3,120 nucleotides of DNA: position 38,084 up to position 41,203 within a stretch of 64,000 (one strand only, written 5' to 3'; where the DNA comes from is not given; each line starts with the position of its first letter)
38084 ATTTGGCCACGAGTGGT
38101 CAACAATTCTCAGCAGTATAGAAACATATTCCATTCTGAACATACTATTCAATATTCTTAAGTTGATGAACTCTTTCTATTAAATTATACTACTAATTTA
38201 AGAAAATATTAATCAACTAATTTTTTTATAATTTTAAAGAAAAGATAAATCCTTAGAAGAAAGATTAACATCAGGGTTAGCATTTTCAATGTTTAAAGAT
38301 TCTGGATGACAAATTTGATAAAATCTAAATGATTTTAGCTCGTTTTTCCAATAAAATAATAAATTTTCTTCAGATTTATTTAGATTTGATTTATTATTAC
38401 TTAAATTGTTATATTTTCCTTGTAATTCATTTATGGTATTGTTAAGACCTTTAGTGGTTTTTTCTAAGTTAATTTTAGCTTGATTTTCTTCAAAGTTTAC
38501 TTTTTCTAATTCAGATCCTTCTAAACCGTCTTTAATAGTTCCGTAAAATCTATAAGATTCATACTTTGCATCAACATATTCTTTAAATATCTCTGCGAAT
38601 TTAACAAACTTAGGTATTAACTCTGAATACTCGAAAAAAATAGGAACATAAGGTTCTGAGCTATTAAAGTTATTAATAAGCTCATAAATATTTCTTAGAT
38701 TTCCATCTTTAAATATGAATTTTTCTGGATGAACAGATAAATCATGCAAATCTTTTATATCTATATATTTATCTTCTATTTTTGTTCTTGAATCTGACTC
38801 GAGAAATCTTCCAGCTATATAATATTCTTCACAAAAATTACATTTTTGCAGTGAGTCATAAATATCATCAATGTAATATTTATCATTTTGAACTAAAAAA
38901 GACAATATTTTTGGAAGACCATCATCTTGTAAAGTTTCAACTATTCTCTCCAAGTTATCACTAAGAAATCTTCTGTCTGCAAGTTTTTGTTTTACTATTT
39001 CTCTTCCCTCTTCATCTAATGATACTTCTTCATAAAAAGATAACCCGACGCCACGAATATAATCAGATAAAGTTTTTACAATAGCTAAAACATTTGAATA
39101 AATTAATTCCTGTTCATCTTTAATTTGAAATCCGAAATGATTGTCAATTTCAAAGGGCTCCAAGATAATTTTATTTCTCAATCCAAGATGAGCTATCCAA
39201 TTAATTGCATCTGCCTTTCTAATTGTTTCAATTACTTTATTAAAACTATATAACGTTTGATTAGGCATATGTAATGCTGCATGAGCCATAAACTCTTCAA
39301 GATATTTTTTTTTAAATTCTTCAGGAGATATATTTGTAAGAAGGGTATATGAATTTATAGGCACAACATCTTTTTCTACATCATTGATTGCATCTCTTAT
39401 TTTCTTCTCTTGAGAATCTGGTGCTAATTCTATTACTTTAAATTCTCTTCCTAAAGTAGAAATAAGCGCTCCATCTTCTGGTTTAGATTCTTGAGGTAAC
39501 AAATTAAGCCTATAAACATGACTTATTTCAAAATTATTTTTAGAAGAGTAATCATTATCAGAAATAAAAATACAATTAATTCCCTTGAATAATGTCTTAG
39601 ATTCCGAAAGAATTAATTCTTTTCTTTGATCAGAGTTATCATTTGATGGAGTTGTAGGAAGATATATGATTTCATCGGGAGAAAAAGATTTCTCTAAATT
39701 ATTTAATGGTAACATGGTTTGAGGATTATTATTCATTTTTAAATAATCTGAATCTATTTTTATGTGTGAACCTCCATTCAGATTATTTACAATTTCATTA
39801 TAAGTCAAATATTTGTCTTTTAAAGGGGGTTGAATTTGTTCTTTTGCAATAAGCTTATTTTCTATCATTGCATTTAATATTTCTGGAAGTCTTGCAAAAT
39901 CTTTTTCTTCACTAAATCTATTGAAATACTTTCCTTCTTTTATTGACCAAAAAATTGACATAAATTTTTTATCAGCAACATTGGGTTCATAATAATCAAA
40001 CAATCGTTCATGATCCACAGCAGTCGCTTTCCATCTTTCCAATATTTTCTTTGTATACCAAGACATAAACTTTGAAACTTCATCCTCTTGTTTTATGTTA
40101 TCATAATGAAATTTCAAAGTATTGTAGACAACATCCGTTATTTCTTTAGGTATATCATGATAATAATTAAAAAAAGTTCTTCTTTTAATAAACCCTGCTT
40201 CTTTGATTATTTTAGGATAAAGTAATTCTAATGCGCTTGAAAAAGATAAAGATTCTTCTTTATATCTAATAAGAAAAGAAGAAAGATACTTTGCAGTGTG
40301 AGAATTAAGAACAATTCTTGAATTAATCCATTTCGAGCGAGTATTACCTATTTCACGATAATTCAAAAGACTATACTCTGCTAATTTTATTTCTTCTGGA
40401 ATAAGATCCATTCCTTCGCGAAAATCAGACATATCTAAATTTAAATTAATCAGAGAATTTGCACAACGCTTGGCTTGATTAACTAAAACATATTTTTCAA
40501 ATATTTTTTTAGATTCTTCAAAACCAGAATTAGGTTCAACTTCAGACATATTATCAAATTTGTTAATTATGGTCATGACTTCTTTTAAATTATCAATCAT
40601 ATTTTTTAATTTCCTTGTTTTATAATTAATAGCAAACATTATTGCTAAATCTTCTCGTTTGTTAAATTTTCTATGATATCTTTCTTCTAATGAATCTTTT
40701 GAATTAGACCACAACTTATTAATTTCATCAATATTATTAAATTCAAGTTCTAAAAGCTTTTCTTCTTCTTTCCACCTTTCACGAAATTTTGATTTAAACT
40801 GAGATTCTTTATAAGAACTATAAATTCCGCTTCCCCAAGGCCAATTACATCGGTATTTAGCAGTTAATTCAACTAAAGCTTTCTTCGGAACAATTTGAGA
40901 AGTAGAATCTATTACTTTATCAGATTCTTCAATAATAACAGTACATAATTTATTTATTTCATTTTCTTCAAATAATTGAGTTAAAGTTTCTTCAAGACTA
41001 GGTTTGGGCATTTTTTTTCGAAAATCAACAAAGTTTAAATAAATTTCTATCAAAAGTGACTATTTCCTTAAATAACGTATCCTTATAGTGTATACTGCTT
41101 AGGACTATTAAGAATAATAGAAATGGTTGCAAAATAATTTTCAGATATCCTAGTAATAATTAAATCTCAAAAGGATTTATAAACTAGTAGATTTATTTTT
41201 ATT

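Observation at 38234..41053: Second domain-less giant protein of 939 aa, divergently arranged with a HAD phosphatase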

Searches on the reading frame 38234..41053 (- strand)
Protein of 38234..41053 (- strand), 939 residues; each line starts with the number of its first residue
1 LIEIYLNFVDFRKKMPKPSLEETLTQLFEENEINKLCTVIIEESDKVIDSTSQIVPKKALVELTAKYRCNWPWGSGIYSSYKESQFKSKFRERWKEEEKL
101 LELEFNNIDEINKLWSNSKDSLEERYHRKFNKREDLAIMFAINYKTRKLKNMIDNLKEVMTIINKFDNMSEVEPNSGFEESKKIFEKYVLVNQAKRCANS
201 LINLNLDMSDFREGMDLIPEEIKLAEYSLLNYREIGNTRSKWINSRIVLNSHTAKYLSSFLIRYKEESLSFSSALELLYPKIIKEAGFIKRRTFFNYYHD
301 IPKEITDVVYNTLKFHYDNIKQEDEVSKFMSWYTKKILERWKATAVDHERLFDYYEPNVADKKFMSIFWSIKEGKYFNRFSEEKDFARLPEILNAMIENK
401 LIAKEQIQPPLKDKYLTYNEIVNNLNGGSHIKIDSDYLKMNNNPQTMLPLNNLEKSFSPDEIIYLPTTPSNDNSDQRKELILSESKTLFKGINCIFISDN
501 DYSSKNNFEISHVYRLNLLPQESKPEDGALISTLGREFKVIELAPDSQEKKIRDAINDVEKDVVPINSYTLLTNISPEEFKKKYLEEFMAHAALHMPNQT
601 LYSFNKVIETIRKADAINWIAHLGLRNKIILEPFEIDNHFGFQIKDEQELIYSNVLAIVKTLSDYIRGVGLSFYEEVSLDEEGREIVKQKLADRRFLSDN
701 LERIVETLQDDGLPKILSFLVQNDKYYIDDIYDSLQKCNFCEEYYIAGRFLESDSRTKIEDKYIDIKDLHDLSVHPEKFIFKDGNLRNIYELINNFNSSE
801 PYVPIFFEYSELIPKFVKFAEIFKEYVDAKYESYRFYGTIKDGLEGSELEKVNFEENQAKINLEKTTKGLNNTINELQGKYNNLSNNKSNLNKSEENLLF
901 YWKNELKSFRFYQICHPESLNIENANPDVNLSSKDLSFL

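Call 6: search_protein_families(library=pfam, proteins=[window:38234-41053:-], max_evalue=10)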
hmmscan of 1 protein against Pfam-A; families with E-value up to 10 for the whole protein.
window:38234-41053:- (939 aa): 2 families
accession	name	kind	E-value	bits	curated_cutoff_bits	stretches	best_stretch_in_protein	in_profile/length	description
PF03930.20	Flp_N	-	0.12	12.8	25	1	282-328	2-48/82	Recombinase Flp protein N-terminus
PF22766.2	ZW10_C2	-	0.54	10.8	27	0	82-128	82-128/152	ZW10 C-terminal helical domain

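Call 7: search_protein_families(library=ncbifam, proteins=[window:38234-41053:-], max_evalue=10)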
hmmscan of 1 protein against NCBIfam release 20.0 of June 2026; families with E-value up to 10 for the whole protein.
window:38234-41053:- (939 aa): 1 family
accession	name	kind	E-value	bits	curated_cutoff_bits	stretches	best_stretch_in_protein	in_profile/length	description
TIGR03968.1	mycofact_TetR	equivalog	0.028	14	224.9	0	283-300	35-52/190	mycofactocin system transcriptional regulator MftR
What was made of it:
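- On Any Pfam-A / NCBIfam family: The window protein had no hit better than E 0.028 (calls 6, 7).
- Checked: No Pfam or NCBIfam hit even at E<=10 (calls 6, 7).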

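Call 8: find_homologous_proteins(query=window:38234-41053:-, max_evalue=0.001)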
Query window:38234-41053:- (939 aa): 1 proteins with E <= 0.001 among 8000 candidates.
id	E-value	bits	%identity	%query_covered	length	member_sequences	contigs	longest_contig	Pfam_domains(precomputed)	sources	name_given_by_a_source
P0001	0.0e+0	2060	100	99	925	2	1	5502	-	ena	-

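Call 11: search_solved_structures(query=window:38234-41011:-, max_evalue=10, show_alignments=2)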
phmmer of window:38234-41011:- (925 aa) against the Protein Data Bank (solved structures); distinct sequences matched with E-value up to 10: 1.
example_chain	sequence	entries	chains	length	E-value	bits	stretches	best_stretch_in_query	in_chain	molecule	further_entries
2c6x_A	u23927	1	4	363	0.8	10.9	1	553-596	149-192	CITRATE SYNTHASE 1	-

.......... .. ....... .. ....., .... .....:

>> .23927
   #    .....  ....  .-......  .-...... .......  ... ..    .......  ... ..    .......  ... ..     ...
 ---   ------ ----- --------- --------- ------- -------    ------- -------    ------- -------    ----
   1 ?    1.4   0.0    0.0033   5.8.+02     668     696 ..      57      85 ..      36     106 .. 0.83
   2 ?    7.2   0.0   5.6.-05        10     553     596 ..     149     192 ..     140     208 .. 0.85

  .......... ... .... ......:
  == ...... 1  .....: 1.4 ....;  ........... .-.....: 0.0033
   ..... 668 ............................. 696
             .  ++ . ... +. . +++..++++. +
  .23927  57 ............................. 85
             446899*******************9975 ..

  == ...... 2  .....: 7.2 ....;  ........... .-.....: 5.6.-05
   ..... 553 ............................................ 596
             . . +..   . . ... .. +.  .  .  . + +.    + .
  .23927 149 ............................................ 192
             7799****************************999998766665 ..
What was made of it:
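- On Proteins with a solved structure (PDB): phmmer best E 0.8 (call 11).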

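Call 12: search_protein_families(library=padloc, proteins=[window:38234-41011:-], max_evalue=1)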
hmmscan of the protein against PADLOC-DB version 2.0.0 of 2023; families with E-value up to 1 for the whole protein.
window:38234-41011:- (925 aa): 0 families

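Call 13: search_protein_families(library=phrogs, proteins=[window:38234-41011:-], max_evalue=1)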
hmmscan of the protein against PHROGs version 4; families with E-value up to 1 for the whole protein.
window:38234-41011:- (925 aa): 1 family
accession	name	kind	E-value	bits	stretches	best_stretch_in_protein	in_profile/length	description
phrog_31146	-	unknown function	0.0053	16.7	1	78-158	298-377/456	-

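Call 14: find_encoding_contigs(protein=P0001, flank=10000, max_places=6)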
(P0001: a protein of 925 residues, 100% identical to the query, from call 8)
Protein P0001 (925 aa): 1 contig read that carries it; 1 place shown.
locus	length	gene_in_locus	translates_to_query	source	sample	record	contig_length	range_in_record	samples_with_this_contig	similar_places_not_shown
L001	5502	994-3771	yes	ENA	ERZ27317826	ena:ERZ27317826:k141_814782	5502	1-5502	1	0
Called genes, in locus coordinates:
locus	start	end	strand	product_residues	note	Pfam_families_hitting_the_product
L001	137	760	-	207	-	PF00702:Hydrolase, PF13419:HAD_2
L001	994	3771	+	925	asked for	-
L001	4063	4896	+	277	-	PF00575:S1, PF07541:EIF_2_alpha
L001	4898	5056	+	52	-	PF04135:Nop10p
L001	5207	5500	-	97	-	?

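Call 23: find_related_loci(query=window:38234-41011:-, collection=genome_contigs, flank=10000)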
Query window:38234-41011:- (925 aa) in genome_contigs; peptide patterns used: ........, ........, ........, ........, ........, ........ (x = any residue, [..] = any of these).
56 stretches matched a pattern, but none encodes a relative of the query by tblastn (E <= 1e-3).
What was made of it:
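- Tried and rejected: GTDB genomes gave no relative (call 23).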

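Call 41: find_related_loci(query=window:38234-41011:-, collection=metagenome_contigs, flank=6000)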
Query window:38234-41011:- (925 aa) in metagenome_contigs; peptide patterns used: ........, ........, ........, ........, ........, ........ (x = any residue, [..] = any of these).
86 stretches matched a pattern; 1 encode a relative of the query (tblastn E <= 1e-3); 1 distinct loci.
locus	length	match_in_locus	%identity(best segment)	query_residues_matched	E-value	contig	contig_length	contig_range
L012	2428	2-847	100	644-925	0e+0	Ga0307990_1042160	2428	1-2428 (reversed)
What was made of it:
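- Tried and rejected: JGI metagenomes gave only the same organism (call 41).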

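Call 47: predict_structure(protein=window:38234-41011:-)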
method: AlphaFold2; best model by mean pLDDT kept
length: 925 residues; sequences in the alignment: 1
mean_pLDDT: 34.5   pTM: 0.21
mean pLDDT of the five models: 34.5, 28.4, 27.0, 24.7, 24.5
residues with pLDDT >= 90: 0; 70-90: 0; 50-70: 21; < 50: 904
segments of 3 or more residues with pLDDT < 50: 1-106, 108-161, 163-853, 855-857, 879-888, 890-925
pLDDT, mean of each block of 10 residues (from residue 1): 33 37 39 39 37 36 32 33 36 37 37 33 31 39 42 44 44 39 33 34 33 31 30 28 34 35 35 29 30 33 33 35 34 32 33 32 33 37 36 36 33 34 32 33 36 39 39 39 38 33 33 27 26 34 30 26 35 32 31 31 31 29 31 34 35 30 33 34 34 35 34 34 32 30 26 31 32 34 30 31 34 32 32 34 39 48 56 52 44 43 36 33 29
secondary structure, 60 per line:
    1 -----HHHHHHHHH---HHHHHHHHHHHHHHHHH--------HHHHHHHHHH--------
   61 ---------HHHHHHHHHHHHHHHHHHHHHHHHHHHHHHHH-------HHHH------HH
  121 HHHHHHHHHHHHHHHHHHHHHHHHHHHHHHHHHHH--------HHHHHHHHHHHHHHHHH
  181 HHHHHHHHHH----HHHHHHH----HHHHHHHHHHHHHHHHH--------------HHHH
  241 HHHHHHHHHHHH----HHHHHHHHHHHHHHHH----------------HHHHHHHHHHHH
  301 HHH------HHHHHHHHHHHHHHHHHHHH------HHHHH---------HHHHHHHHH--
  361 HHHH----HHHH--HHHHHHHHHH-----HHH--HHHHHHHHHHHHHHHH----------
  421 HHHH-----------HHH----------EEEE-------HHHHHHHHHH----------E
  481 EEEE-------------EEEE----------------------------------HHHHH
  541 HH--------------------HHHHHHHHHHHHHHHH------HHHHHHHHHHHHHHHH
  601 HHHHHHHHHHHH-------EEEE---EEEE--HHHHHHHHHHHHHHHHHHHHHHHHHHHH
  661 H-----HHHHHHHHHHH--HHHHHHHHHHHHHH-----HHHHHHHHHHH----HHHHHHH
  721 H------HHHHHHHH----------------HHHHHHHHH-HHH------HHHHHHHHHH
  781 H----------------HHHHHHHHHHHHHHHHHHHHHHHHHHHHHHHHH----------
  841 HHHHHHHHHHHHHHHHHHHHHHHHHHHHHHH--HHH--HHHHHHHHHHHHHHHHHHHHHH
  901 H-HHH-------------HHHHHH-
elements in order (helices of 4 or more, strands of 3 or more residues): H6-14 H18-34 H43-52 H70-101 H109-112 H119-155 H164-190 H195-201 H206-222 H237-252 H257-272 H289-303 H310-329 H336-340 H350-358 H361-364 H369-372 H375-384 H395-410 H421-424 E449-452 H460-469 E480-484 E498-501 H536-542 H563-578 H585-612 E620-623 E627-630 H633-661 H667-677 H680-693 H699-709 H714-721 H728-735 H752-760 H771-781 H798-830 H841-871 H879-901 H919-924
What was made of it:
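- Tried and rejected: Single-sequence AlphaFold was unusable, with pLDDT 34.5 (call 47).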

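Call 63: find_related_loci(query=window:38234-41011:-, collection=viral_contigs, flank=5000)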
Query window:38234-41011:- (925 aa) in viral_contigs; peptide patterns used: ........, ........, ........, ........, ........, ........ (x = any residue, [..] = any of these).
3 stretches matched a pattern, but none encodes a relative of the query by tblastn (E <= 1e-3).
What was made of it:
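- On Phage/virus protein families (PHROGs, BFVD, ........, IMG/VR): No relative in IMG/VR (call 63).
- Tried and rejected: IMG/VR gave none (call 63).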

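Call 64: search_dna_similar(query=window:38234-41011:-, collection=phages, mode=protein, max_evalue=0.01)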
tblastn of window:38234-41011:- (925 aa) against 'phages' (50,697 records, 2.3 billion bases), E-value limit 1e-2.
No match.
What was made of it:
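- On Phage/virus protein families (PHROGs, BFVD, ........, IMG/VR): No tblastn hit in phage genomes (call 64).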

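Call 67: list_cluster_members(proteins=[P0001, window:38234-41053:-, P0002])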
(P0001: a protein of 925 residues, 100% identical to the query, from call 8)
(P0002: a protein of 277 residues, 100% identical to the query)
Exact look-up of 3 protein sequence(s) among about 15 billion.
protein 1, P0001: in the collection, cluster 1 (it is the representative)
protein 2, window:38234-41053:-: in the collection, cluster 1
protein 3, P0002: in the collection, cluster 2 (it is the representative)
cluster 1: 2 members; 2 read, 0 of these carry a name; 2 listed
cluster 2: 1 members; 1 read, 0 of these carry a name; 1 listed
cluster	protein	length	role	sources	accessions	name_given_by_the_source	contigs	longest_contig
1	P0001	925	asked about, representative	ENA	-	-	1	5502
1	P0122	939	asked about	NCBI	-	-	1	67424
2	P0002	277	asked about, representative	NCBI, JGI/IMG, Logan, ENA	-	-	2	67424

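Call 72: search_protein_representatives(protein=window:38234-41011:-)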
Query: 925 residues. Proteins with E-value up to 0.001 (for the whole library): 45; up to 1e-10: 38; up to 1e-30: 30. The best 45 are listed.
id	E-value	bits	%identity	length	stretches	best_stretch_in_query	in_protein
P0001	0.0e+00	2059.9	100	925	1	1-925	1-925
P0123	1.1e-182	625.8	38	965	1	4-909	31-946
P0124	6.9e-146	504.1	37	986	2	243-906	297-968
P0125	2.9e-131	455.7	38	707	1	5-676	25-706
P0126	9.5e-122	424.3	30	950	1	4-906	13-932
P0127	1.2e-113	397.4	30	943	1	5-912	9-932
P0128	5.7e-108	378.7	30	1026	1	5-900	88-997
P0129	5.8e-100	352.2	27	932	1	5-899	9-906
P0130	4.5e-99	349.2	29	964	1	7-910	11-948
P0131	8.7e-99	348.3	31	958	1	6-905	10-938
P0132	2.3e-96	340.3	30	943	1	6-906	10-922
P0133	3.4e-95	336.4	28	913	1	6-906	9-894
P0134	7.8e-94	331.9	29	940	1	5-907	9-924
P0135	6.0e-91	322.4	28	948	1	5-906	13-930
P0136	3.0e-84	300.2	29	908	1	6-906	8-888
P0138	4.4e-80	286.4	28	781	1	242-907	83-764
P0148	5.9e-51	190.0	31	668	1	473-838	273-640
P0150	2.7e-34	134.9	26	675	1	252-824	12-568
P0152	2.1e-26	108.8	30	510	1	465-803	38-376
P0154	3.2e-16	75.1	28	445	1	4-360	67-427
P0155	5.9e-13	64.3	27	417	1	542-795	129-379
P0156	7.2e-13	64.0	24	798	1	292-908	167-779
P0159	2.6e-11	58.9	30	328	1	5-193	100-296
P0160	1.8e-09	52.8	20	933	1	252-817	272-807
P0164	8.6e-05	37.3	23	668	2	302-408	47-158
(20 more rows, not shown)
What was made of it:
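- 38234..41053 (-): Protein-coding gene, 939 aa from TTG 41053 (925 aa if ATG 41011 is used). Member of an undescribed archaeal protein family. 45 homologous clusters (call 72).
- Family: exhaustive phmmer found 45 representatives at E<=1e-3 and 30 at E<=1e-30, most of them aligned end to end (call 72).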

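Call 75: search_protein_families(library=pfam, alignment_id=A1, max_evalue=0.01)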
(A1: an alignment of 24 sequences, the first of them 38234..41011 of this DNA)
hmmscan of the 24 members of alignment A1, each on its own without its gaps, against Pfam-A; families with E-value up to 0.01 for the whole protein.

A. member 1, window:38234-41011:- (925 aa): 0 families

B. families by the number of members that match (of 24 scanned): 1 family
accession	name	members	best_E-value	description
PF11917.13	DUF3435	1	0.0069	Protein of unknown function (DUF3435)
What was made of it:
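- Closest known: Classical beta-beta-alpha Cys2His2 zinc fingers. Different: No Pfam zinc-finger model matches (calls 6, 75).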

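Call 76: search_solved_structures(query=A1, max_evalue=1, show_alignments=3)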
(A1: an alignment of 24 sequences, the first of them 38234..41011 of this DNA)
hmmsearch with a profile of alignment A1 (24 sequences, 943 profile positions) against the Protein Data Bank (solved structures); distinct sequences matched with E-value up to 1: 0.

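Call 77: find_homologous_proteins(query=A1, max_evalue=0.001)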
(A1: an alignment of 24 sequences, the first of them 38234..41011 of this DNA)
Query A1 (24 sequences) (925 aa, profile of the alignment): 1 proteins with E <= 0.001 among 8000 candidates.
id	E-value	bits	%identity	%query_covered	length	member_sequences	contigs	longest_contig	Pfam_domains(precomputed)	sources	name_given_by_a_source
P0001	7.9e-284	962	100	100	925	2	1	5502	-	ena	-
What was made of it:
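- Tried and rejected: Word-indexed homology search, with the single protein and with the family profile, found only the query itself (calls 8, 77).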

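Call 79: find_encoding_contigs(protein=P0123, flank=8000, max_places=3)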
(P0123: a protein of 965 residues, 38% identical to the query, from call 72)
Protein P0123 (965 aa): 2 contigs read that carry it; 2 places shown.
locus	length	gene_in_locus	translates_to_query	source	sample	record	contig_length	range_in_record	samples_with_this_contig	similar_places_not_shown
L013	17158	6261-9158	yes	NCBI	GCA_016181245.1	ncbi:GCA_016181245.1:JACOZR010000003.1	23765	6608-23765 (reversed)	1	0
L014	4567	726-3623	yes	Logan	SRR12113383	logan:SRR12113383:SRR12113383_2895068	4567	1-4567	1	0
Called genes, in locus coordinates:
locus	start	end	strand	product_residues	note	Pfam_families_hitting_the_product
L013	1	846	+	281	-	?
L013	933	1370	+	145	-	-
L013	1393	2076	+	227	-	PF01678:DAP_epimerase (faint)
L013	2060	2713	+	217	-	PF01427:Peptidase_M15, PF02557:VanY (weak)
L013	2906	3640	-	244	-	-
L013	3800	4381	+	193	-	PF18765:Polbeta (weak)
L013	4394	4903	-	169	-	-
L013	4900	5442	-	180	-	PF12802:MarR_2 (faint), PF00392:GntR (faint), PF01047:MarR (weak), PF01909:NTP_transf_2, PF18765:Polbeta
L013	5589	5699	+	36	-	-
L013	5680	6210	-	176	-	PF01994:Trm56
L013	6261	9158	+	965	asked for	-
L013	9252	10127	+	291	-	PF02355:SecD_SecF_C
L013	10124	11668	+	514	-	PF02355:SecD_SecF_C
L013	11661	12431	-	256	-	PF00483:NTP_transferase, PF01128:IspD (weak)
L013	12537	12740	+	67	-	-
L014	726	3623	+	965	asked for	-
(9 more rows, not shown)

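Call 80: find_encoding_contigs(protein=P0126, flank=8000, max_places=3)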
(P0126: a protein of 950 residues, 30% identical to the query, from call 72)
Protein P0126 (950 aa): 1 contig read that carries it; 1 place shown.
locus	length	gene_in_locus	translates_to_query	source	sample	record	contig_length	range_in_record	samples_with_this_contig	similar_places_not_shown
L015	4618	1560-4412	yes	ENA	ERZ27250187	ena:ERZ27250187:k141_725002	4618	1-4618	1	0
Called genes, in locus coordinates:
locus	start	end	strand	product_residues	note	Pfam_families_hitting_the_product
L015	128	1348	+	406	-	PF01637:ATPase_2 (faint), PF13173:AAA_14, PF13635:DUF4143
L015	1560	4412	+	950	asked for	-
